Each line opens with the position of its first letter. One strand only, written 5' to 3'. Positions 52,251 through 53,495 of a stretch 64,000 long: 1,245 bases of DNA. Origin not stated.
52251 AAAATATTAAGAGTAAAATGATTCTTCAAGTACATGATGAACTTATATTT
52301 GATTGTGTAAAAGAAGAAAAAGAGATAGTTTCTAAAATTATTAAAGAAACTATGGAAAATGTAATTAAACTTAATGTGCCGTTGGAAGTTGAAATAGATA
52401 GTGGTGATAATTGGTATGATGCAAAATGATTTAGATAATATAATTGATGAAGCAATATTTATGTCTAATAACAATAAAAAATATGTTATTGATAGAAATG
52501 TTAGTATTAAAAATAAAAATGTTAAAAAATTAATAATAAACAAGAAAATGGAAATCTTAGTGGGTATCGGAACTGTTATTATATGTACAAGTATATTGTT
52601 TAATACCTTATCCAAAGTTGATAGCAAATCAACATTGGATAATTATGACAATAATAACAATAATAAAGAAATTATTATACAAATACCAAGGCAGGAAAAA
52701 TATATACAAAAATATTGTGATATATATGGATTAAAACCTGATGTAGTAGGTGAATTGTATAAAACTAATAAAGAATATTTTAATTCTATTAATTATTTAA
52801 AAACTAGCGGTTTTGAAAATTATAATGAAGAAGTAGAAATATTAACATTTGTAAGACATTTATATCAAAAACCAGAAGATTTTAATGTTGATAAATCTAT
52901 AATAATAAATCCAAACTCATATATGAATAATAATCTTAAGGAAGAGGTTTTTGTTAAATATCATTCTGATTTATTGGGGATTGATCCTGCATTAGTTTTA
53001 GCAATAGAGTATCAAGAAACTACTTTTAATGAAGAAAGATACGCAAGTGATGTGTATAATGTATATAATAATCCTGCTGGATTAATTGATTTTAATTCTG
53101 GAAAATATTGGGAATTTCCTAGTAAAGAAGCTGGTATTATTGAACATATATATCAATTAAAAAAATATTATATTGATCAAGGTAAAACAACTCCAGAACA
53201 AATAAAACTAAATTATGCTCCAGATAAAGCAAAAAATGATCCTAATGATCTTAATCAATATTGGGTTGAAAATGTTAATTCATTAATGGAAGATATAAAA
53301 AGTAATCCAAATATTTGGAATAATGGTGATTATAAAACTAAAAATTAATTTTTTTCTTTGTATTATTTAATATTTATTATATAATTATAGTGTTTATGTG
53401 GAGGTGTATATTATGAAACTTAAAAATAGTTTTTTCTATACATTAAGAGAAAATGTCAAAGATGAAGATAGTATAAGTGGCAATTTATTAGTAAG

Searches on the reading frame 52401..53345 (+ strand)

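Call 74: search_protein_families(library=pfam, proteins=[window:52401-53345:+], max_evalue=0.01)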
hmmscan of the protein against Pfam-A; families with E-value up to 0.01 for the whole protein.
window:52401-53345:+ (315 aa): 1 family
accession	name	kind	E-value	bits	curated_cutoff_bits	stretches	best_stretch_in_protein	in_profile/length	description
PF01832.25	Glucosaminidase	-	0.0072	17.4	30.2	1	191-300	10-122/123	Mannosyl-glycoprotein endo-beta-N-acetylglucosaminidase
